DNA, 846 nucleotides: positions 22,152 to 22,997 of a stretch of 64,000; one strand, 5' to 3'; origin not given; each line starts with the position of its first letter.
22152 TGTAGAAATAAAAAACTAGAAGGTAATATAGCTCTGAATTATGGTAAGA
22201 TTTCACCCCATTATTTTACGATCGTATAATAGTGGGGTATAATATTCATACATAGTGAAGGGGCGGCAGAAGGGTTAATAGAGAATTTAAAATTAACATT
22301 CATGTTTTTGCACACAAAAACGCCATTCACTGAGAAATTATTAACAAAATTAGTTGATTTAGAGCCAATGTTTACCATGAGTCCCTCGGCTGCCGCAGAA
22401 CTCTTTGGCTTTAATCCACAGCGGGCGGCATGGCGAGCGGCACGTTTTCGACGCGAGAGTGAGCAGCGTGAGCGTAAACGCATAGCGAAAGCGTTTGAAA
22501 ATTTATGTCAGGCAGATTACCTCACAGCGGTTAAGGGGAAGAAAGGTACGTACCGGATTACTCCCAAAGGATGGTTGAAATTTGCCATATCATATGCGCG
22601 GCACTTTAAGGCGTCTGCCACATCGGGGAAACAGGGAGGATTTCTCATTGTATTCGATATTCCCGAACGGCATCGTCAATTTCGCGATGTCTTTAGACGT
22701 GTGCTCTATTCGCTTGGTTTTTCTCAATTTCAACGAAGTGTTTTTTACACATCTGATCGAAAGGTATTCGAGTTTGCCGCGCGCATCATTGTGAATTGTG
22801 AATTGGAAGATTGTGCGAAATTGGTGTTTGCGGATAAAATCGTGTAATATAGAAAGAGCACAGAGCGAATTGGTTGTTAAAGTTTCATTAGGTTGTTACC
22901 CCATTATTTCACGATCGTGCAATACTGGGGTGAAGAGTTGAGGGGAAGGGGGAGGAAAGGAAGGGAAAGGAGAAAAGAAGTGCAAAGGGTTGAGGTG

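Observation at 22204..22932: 32-bp palindrome occurring three times, two copies bracketing the PaaX-like regulator gene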

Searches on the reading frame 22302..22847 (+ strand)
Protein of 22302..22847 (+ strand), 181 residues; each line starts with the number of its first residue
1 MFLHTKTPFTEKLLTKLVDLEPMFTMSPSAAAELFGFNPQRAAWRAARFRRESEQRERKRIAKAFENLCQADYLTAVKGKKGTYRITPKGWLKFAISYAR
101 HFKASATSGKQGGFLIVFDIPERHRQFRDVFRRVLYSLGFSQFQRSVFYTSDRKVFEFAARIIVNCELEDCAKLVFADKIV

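Call 9: search_protein_families(library=pfam, proteins=[window:22302-22847:+])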
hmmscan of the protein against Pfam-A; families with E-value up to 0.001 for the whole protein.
window:22302-22847:+ (181 aa): 1 family
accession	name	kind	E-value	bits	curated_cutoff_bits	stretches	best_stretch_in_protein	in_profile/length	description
PF20803.2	PaaX_M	-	2e-08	34.6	24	1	115-175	10-69/83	PaaX protein central Cas2-like domain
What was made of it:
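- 22302..22847 (+): Gene for a 181-aa protein with a winged-helix domain and a Cas2/VapD-like domain. It resembles the N-terminal half of PaaX and has no PaaX C-terminal ligand domain. Pfam PF20803, E = 2e-8 (call 9).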

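Call 19: find_encoding_contigs(protein=window:22302-22847:+, flank=10000, max_places=10)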
Protein window:22302-22847:+ (181 aa): no gene with exactly this product is on record in the collection.

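Call 20: find_homologous_proteins(query=window:22302-22847:+, max_evalue=0.001)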
Query window:22302-22847:+ (181 aa): 8 proteins with E <= 0.001 among 52 candidates.
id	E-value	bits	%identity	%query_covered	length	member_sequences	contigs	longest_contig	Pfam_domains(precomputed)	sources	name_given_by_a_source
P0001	1.5e-97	342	100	86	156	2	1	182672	PF20803.3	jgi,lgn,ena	-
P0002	8.0e-97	340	84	100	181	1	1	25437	PF20803.3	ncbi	ncbi:MAG: hypothetical protein AB1352_04230 [Patescibacteria group bacterium]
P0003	1.6e-69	251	63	99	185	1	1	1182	PF20803.3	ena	-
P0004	4.8e-64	233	61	97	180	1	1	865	PF20803.3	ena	-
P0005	8.9e-63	229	61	98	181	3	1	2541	PF20803.3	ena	-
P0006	5.5e-59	217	55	99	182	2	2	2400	PF20803.3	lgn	-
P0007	5.9e-52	194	55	86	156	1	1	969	PF20803.3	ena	-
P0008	5.6e-51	191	54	99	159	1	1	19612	PF20803.3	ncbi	ncbi:MAG: hypothetical protein AB1352_04380 [Patescibacteria group bacterium]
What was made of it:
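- Tried and rejected: (2) An exact look-up of the 181-aa product failed because the database holds a 156-aa call (calls 19, 20).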

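Call 21: find_encoding_contigs(protein=P0002, flank=10000, max_places=4)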
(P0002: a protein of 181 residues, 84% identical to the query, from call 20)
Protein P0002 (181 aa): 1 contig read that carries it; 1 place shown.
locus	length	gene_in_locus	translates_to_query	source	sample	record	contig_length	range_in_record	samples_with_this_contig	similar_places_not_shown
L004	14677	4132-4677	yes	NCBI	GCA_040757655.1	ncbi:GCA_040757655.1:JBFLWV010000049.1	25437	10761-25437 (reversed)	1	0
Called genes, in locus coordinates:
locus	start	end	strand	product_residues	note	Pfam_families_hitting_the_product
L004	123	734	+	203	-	-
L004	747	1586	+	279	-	-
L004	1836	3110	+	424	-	PF13180:PDZ_2, PF17820:PDZ_6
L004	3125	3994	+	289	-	-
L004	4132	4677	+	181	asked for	PF20803:PaaX_M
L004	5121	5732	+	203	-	-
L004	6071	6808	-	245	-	PF02353:CMAS (weak), PF13489:Methyltransf_23, PF13847:Methyltransf_31, PF08241:Methyltransf_11, PF08242:Methyltransf_12, PF13649:Methyltransf_25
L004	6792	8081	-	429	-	PF13439:Glyco_transf_4, PF00534:Glycos_transf_1, PF13692:Glyco_trans_1_4, PF20706:GT4-conflict (weak)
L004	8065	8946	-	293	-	-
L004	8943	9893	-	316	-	PF01408:GFO_IDH_MocA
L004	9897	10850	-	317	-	PF01408:GFO_IDH_MocA (weak)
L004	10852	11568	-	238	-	PF02348:CTP_transf_3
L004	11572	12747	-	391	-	PF02350:Epimerase_2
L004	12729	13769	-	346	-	PF03102:NeuB, PF08666:SAF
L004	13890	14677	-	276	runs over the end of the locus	-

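Call 22: find_encoding_contigs(protein=P0008, flank=10000, max_places=4)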
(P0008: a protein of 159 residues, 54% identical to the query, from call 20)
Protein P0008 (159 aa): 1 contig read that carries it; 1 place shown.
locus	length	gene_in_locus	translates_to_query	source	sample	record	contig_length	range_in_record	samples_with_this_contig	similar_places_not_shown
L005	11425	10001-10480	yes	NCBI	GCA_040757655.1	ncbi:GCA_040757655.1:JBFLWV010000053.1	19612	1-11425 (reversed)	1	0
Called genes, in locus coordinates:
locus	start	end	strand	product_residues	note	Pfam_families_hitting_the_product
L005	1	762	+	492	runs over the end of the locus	PF00391:PEP-utilizers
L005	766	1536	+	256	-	PF02129:Peptidase_S15 (weak)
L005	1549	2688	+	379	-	-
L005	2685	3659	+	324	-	PF01326:PPDK_N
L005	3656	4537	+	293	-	PF00535:Glycos_transf_2, PF10111:Glyco_tranf_2_2 (faint), PF13641:Glyco_tranf_2_3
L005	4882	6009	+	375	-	PF04932:Wzy_C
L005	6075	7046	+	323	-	PF00535:Glycos_transf_2, PF13641:Glyco_tranf_2_3, PF13632:Glyco_trans_2_3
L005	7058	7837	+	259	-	PF00535:Glycos_transf_2, PF10111:Glyco_tranf_2_2 (faint), PF13641:Glyco_tranf_2_3, PF13632:Glyco_trans_2_3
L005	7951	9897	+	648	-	PF13196:DUF4012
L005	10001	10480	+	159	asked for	PF20803:PaaX_M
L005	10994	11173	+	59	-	-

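Call 23: find_encoding_contigs(protein=P0001, flank=10000, max_places=4)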
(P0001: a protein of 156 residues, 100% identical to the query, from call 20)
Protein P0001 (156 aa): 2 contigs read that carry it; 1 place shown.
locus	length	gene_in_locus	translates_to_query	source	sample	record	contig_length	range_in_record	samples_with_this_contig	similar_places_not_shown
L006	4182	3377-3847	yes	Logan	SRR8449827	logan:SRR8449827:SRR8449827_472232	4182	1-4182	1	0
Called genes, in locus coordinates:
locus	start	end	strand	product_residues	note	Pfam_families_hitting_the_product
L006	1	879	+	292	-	?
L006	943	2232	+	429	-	PF13365:Trypsin_2 (weak), PF13180:PDZ_2, PF17820:PDZ_6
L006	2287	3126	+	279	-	-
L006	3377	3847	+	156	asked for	PF20803:PaaX_M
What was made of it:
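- Closest known: Cas2 / VapD. Different: There is no cas1, no CRISPR array and no vapX partner (calls 9, 21-23).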

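Call 31: find_related_loci(query=A1, collection=metagenome_contigs, flank=10000)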
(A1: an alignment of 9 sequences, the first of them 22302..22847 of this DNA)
Query A1 (181 aa) in metagenome_contigs; peptide patterns used: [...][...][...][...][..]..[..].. (x = any residue, [..] = any of these).
599 stretches matched a pattern (row limit reached: there are more); 426 encode a relative of the query (tblastn E <= 1e-3); the best 80 are kept; 80 distinct loci.
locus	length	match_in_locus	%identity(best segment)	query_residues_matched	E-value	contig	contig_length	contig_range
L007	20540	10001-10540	57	1-180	2e-67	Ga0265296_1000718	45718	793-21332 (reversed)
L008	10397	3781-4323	55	1-180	2e-65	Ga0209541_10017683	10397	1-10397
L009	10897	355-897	55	1-180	2e-65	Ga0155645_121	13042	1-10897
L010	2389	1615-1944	31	26-148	1e-11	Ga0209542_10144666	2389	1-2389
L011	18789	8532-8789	36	63-148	2e-11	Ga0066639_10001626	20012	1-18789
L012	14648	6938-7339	31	8-148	5e-11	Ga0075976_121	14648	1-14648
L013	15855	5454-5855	31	8-148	5e-11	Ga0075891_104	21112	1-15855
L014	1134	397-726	32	80-180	4e-11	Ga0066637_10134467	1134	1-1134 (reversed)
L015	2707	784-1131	28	61-180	1e-10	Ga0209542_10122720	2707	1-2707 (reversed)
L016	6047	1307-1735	27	2-148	6e-10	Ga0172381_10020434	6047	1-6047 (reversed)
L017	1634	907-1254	29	35-148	5e-10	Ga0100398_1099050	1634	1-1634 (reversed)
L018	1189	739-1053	35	47-148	7e-10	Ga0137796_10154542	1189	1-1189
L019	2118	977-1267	33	54-150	7e-10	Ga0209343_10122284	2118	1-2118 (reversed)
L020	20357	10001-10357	31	59-180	7e-10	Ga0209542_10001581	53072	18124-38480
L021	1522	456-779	28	82-180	1e-9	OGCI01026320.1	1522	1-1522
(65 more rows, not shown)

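Call 34: search_protein_representatives(protein=window:22302-22847:+)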
Query: 181 residues. Proteins with E-value up to 0.001 (for the whole library): 284; up to 1e-10: 29; up to 1e-30: 1. The best 150 are listed.
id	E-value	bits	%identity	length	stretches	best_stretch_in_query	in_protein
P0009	2.3e-62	226.1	56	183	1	2-180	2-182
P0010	5.7e-29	117.5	45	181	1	36-179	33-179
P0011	8.1e-29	117.0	38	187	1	2-179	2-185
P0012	2.0e-24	102.7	37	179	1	5-180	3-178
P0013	1.1e-23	100.3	42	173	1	45-180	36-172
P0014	2.2e-23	99.3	40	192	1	37-180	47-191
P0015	1.4e-21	93.4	40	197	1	34-181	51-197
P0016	6.0e-21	91.3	36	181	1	6-179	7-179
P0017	1.6e-20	90.0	36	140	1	44-181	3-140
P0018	4.6e-20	88.5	32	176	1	8-180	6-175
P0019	1.3e-18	83.7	32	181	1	32-176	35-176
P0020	1.4e-18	83.6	35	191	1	50-180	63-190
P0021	9.3e-17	77.7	37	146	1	48-181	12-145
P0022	1.4e-16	77.1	34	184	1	51-181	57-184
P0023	1.8e-14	70.2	34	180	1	9-180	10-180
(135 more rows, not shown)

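Call 42: search_protein_families(library=ncbifam, proteins=[window:22302-22847:+, P0008], max_evalue=0.1)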
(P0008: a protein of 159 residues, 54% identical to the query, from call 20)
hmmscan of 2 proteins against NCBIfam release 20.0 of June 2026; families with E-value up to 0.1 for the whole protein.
window:22302-22847:+ (181 aa): 2 families
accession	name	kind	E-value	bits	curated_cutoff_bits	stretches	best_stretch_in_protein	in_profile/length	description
TIGR01573.1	cas2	equivalog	0.00038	20.7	24.5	1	115-149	4-39/96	CRISPR-associated endonuclease Cas2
TIGR02277.1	PaaX_trns_reg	equivalog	0.057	13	264.55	1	70-154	46-129/279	phenylacetic acid degradation operon negative regulatory protein PaaX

P0008 (159 aa): 1 family
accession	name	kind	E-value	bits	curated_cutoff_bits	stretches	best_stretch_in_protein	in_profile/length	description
TIGR01573.1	cas2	equivalog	5.6e-05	23.3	24.5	1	92-127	3-39/96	CRISPR-associated endonuclease Cas2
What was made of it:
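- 22302..22847 (+): TIGR cas2 20.7 bits; TIGR02277 PaaX 13 bits against a cutoff of 264 (call 42).
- On PaaX family (TIGR02277; PF07848 + PF20803 + PF08223): 13 bits against a cutoff of 264.55 (call 42).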

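Call 43: search_protein_families(library=padloc, proteins=[window:22302-22847:+, P0008], max_evalue=0.1)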
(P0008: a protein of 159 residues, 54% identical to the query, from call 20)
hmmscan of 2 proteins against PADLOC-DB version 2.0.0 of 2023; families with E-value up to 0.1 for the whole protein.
window:22302-22847:+ (181 aa): 10 families
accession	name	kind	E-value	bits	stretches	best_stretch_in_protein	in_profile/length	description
PDLC00935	Cas2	-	0.0001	20.7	1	115-149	4-39/96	CRISPR-associated endonuclease Cas2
PDLC01251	Cas2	-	0.00041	18.6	1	115-149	4-35/84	"CAS-I,CAS-II,CAS-III,CAS-IV,CAS-V,CAS-VI; acquisition_2"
PDLC02068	Cas2_II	-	0.00051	17.7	1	113-149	23-62/137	-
PDLC01748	Cas2_IIIa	-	0.0024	16.4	1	114-148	3-34/88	-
PDLC02072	Cas2_II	-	0.0044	15.2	1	115-149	9-46/72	-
PDLC01525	Cas2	-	0.0051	15.5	1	115-149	4-36/90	"CAS-I,CAS-II,CAS-III,CAS-IV,CAS-V,CAS-VI; acquisition_2"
PDLC00492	JetB1|JetB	-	0.0078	13.5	1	42-89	184-228/298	DUF4194 domain; MukE-like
PDLC00499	JetB1|JetB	-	0.021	12.5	1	53-88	194-229/266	DUF4194 domain; MukE-like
PDLC02073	Cas2_II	-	0.024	13.2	1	115-149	9-46/49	-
PDLC02070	Cas2_II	-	0.049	12.1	0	114-150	3-37/89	-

P0008 (159 aa): 7 families
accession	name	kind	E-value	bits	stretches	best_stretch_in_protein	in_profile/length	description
PDLC00935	Cas2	-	1.5e-05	23.3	1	92-127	3-39/96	CRISPR-associated endonuclease Cas2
PDLC01251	Cas2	-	2.2e-05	22.7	1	92-127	3-35/84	"CAS-I,CAS-II,CAS-III,CAS-IV,CAS-V,CAS-VI; acquisition_2"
PDLC01649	Cas2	-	0.00034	18.9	1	92-129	3-37/70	"CAS-I,CAS-II,CAS-III,CAS-IV,CAS-V,CAS-VI; acquisition_2"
PDLC02070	Cas2_II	-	0.0017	16.8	1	92-137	3-46/89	-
PDLC01748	Cas2_IIIa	-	0.0018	16.8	1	93-128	4-36/88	-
PDLC01525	Cas2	-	0.0051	15.5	1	93-130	4-39/90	"CAS-I,CAS-II,CAS-III,CAS-IV,CAS-V,CAS-VI; acquisition_2"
PDLC02068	Cas2_II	-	0.019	12.6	1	93-127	25-62/137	-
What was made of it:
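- Closest known: REP elements with their RAYT transposase. Different: The protein is not a Y1/HUH transposase (calls 9, 42, 43).
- No HUH, tyrosine or serine recombinase motif or hit was found (calls 9, 42, 43).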

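Call 44: search_solved_structures(query=A1, max_evalue=1, show_alignments=2)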
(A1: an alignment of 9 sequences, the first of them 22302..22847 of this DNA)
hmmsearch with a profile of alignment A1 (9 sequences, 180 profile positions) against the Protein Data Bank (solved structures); distinct sequences matched with E-value up to 1: 10.
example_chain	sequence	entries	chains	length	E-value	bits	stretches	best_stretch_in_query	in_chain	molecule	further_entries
9j1n_C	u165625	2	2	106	0.092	15.7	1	33-81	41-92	Transcription factor Spi-B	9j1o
9s82_A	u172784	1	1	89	0.16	14.9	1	39-118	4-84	JUBO2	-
6jhz_A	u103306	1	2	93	0.18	14.7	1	113-148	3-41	CRISPR-associated endoribonuclease Cas2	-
8ia4_A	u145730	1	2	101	0.21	14.5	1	113-148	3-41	CRISPR-associated endoribonuclease Cas2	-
4rs8_A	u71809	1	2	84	0.41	13.6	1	50-92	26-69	AspA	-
6qxf_K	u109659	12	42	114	0.55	13.2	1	113-174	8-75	CRISPR-associated endoribonuclease Cas2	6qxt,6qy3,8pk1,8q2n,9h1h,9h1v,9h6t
5k5o_A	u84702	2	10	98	0.55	13.2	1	50-91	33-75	AspA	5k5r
5k1y_C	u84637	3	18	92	0.55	13.2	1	50-91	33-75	AspA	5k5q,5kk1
9ck2_F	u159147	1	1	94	0.94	12.4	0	41-83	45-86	Transcription factor PU.1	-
5ybd_A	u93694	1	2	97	0.97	12.4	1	40-96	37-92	Transcriptional regulator ERG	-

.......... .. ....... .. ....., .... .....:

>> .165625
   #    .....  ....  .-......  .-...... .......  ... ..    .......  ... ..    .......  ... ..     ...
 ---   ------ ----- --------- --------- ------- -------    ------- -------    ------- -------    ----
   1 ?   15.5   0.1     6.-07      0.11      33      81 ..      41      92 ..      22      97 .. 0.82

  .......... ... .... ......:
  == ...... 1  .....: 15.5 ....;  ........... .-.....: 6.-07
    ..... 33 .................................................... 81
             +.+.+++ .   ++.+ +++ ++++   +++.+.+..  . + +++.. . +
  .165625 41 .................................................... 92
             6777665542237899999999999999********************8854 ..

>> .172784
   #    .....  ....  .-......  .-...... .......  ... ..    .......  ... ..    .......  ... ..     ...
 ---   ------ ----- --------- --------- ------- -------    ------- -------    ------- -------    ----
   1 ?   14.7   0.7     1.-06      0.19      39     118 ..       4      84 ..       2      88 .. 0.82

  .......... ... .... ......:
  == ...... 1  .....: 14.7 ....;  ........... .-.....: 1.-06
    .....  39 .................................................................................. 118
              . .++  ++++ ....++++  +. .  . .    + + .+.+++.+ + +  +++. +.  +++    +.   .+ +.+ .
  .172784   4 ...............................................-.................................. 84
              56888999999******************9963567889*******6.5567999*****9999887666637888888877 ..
